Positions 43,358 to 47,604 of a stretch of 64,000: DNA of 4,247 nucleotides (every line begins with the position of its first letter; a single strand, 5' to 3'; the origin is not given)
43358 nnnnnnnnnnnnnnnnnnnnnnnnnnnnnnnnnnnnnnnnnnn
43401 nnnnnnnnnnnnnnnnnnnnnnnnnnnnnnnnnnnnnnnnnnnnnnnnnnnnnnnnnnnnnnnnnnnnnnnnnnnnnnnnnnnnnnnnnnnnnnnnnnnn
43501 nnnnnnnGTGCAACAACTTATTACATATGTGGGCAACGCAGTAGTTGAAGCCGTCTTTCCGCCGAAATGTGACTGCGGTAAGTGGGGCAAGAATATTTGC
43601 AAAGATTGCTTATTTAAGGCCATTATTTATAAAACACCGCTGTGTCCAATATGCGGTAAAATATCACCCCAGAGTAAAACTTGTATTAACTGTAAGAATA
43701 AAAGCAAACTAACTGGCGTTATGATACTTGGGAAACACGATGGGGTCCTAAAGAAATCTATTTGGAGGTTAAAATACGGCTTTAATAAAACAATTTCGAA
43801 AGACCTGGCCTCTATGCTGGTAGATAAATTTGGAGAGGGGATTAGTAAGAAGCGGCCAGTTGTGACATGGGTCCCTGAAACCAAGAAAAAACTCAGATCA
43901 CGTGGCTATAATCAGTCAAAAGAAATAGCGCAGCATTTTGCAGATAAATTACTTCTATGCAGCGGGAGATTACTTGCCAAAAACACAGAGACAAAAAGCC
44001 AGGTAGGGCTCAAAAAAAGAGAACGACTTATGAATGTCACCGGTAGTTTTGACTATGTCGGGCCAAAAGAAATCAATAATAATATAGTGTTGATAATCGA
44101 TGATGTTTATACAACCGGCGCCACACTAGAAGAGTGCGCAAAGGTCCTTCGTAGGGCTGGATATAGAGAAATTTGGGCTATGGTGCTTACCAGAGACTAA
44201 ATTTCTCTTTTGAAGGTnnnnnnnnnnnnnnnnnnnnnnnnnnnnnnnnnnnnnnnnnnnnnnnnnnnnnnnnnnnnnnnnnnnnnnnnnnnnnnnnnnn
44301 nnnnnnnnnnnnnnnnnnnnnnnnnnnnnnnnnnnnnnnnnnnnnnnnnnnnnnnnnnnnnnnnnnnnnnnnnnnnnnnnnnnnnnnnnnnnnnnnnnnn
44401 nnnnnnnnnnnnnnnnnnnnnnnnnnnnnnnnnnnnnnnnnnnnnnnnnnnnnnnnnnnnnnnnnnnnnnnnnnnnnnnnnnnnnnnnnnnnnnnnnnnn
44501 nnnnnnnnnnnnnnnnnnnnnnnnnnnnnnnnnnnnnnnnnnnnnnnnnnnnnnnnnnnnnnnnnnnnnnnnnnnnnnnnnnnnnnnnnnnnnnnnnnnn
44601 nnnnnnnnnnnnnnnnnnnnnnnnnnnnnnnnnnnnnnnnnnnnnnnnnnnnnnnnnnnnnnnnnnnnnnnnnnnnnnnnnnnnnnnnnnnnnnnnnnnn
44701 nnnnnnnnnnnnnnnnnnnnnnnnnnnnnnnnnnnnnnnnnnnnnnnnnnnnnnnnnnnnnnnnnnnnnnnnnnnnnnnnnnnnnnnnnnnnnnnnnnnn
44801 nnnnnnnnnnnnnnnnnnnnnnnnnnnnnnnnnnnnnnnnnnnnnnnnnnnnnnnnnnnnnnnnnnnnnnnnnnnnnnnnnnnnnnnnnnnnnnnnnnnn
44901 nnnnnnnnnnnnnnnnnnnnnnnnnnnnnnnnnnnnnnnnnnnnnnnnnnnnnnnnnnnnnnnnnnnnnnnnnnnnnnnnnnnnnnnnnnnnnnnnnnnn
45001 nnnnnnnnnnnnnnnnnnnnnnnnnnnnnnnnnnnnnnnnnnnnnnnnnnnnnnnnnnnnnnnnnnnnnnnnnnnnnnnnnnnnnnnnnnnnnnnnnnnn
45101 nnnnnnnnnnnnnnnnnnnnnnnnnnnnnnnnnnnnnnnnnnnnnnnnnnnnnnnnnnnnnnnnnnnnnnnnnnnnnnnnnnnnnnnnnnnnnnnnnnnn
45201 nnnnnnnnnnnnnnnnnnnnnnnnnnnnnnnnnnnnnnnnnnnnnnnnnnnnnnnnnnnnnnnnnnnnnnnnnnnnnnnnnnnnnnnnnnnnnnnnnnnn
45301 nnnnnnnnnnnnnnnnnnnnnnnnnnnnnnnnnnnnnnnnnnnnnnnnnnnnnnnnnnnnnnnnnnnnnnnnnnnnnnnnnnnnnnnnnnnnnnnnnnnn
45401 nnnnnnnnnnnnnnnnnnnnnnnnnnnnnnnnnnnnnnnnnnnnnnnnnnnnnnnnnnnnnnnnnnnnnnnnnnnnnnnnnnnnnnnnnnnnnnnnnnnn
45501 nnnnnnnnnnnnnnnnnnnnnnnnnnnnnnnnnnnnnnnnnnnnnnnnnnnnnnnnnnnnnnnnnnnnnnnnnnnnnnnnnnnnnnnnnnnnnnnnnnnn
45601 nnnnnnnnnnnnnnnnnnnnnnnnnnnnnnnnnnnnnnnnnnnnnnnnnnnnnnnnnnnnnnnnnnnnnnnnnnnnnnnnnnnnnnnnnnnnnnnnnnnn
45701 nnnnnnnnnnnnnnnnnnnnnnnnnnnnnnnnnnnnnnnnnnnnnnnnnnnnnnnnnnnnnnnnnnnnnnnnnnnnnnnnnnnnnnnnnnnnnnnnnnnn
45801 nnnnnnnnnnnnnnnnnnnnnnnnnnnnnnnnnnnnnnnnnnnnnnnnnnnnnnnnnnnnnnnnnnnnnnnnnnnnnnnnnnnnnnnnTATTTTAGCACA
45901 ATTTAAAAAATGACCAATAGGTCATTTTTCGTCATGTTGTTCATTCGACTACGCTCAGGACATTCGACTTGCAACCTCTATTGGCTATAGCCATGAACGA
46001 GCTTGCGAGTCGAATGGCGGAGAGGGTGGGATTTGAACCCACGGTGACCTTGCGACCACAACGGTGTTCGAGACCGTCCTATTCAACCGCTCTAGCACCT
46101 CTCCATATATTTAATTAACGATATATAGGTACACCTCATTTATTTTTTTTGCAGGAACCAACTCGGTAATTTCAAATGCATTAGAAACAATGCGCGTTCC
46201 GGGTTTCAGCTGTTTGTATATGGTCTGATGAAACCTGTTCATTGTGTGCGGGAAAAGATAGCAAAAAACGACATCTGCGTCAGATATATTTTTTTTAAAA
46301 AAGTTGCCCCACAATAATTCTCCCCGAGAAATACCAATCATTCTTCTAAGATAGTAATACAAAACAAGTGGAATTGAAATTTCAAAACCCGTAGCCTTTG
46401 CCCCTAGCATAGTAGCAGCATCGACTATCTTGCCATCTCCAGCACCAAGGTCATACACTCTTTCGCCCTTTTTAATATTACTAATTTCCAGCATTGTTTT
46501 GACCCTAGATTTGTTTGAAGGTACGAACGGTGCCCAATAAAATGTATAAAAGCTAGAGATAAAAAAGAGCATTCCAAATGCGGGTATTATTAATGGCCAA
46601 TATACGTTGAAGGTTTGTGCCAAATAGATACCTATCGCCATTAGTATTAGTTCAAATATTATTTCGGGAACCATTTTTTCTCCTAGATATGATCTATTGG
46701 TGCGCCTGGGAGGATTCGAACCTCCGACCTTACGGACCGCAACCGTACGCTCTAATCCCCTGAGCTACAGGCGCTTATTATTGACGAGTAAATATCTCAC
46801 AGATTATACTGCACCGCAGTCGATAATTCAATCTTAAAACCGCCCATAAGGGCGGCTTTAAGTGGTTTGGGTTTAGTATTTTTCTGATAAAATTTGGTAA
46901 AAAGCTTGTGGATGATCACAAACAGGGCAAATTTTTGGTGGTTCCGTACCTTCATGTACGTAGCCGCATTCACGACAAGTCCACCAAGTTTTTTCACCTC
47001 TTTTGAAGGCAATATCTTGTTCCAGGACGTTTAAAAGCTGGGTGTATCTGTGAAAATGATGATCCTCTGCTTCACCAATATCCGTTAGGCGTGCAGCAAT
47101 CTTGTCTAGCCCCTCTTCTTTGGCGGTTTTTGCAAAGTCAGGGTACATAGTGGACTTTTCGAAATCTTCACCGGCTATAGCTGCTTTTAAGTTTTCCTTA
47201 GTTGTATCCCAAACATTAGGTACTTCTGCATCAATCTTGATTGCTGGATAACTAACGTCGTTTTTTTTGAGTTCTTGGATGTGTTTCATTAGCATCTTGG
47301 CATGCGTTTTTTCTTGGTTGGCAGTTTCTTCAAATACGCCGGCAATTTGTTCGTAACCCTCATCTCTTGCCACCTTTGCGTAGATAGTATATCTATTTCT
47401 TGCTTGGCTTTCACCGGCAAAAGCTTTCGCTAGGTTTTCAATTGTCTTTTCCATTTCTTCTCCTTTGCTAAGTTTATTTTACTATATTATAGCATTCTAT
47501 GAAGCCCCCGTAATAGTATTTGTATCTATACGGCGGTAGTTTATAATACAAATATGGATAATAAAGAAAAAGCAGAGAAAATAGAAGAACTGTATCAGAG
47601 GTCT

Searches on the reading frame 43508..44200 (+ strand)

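Call 20: search_protein_families(library=pfam, proteins=[window:43508-44200:+], max_evalue=0.0001)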
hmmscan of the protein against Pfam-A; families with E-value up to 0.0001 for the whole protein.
window:43508-44200:+ (230 aa): 2 families
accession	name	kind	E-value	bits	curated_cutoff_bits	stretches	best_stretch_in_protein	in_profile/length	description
PF00156.33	Pribosyltran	-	4.6e-06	26.5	26.3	1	184-227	80-123/158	Phosphoribosyl transferase domain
PF18912.6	DZR_2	-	7.6e-06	26.1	27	1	13-62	2-55/56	Double zinc ribbon domain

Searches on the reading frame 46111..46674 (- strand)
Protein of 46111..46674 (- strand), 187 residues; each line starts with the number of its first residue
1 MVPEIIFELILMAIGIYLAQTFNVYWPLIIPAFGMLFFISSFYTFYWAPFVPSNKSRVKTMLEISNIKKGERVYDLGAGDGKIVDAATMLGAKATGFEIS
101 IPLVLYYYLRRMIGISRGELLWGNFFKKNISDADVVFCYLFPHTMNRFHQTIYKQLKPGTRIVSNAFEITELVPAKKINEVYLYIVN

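Call 3: search_protein_families(library=pfam, proteins=[window:46111-46674:-], max_evalue=0.01)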
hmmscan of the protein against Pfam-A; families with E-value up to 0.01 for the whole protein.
window:46111-46674:- (187 aa): 3 families
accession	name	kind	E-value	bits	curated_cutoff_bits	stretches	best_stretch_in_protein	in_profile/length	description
PF08123.19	DOT1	-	4.1e-05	23.7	23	0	57-165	30-157/205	Histone methylation protein DOT1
PF13847.12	Methyltransf_31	-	0.00082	19.5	27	1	67-174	1-119/145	Methyltransferase domain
PF02699.20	YajC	-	0.002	18.4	28.2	0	35-87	3-55/78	Preprotein translocase subunit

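Call 51: search_protein_families(library=ncbifam, proteins=[window:46111-46674:-], max_evalue=0.01)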
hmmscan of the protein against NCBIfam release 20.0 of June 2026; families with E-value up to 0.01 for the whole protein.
window:46111-46674:- (187 aa): 6 families
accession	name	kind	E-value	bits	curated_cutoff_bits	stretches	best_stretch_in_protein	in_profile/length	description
NF041081.1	prot_lys_mtase_Arch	equivalog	5e-16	59.1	200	1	61-178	1-122/142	protein-lysine N-methyltransferase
NF001790.0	PRK00517.3-3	equivalog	0.00013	21.4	269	1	67-103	120-160/262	50S ribosomal protein L11 methyltransferase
NF011528.0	PRK14968.1-2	equivalog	0.0017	17.9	171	1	52-96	23-65/205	putative methyltransferase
NF043040.1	corrin_prot_MT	hypoth_equivalog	0.0025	17.3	180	1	65-102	36-74/216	corrinoid protein-associated methyltransferase CpaM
TIGR00739.1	yajC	equivalog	0.0041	17.2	44.2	0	35-84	6-55/84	preprotein translocase subunit YajC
NF045667.1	MTase_DVU1556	equivalog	0.0091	15.5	155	0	58-100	11-54/213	DVU_1556 family methyltransferase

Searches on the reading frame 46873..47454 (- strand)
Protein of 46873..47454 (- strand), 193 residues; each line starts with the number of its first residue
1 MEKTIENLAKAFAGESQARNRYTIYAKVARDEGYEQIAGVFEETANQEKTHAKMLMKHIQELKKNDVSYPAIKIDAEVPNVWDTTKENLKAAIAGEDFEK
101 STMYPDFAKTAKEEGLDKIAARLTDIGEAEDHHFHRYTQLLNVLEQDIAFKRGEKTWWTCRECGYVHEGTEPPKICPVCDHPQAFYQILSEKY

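Call 20: search_protein_families(library=pfam, proteins=[window:46873-47454:-], max_evalue=0.0001)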
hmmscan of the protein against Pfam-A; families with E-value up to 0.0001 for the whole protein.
window:46873-47454:- (193 aa): 4 families
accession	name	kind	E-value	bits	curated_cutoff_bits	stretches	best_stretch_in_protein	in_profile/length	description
PF02915.23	Rubrerythrin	-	2.6e-33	115.8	22.8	1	6-140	1-136/137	Rubrerythrin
PF21349.2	RUBY_RBDX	-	1.6e-12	47.1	26.5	1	158-186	1-29/30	Rubrerythrin, rubredoxin-like domain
PF00210.30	Ferritin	-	1.1e-11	45.2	24.5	1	5-145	1-140/142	Ferritin-like domain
PF25208.1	DUF7838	-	6e-05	23.3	28.5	0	153-165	29-41/55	Domain of unknown function (DUF7838)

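Call 51: search_protein_families(library=ncbifam, proteins=[window:46873-47454:-], max_evalue=0.01)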
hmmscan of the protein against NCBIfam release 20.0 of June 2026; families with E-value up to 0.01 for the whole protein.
window:46873-47454:- (193 aa): 6 families
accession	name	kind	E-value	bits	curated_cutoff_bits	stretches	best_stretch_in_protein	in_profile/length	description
NF045767.1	RuberyRbr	equivalog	8.5e-72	241.3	200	1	3-193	8-194/194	rubrerythrin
NF045783.1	Nigrythrn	equivalog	4.7e-32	111.7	340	1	3-186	28-199/202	nigerythrin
NF045720.1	rubredox_RCKP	subfamily_domain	1.9e-05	24.1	45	1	157-185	3-31/34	RCKP-type rubredoxin-like domain-containing protein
NF045676.1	FeExpMbfA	equivalog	3.7e-05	23.3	450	1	6-142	11-149/318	iron exporter MbfA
NF058679.1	EncB_fam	subfamily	0.00014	21.8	90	1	2-65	19-79/117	encapsulin nanocompartment ferritin-likeEncB family encapsulin nanocompartment ferritin-like cargo protein cargo protein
TIGR04535.1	ferrit_encaps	subfamily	0.0037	17.2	125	0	11-64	21-71/114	encapsulin-associated ferritin-like protein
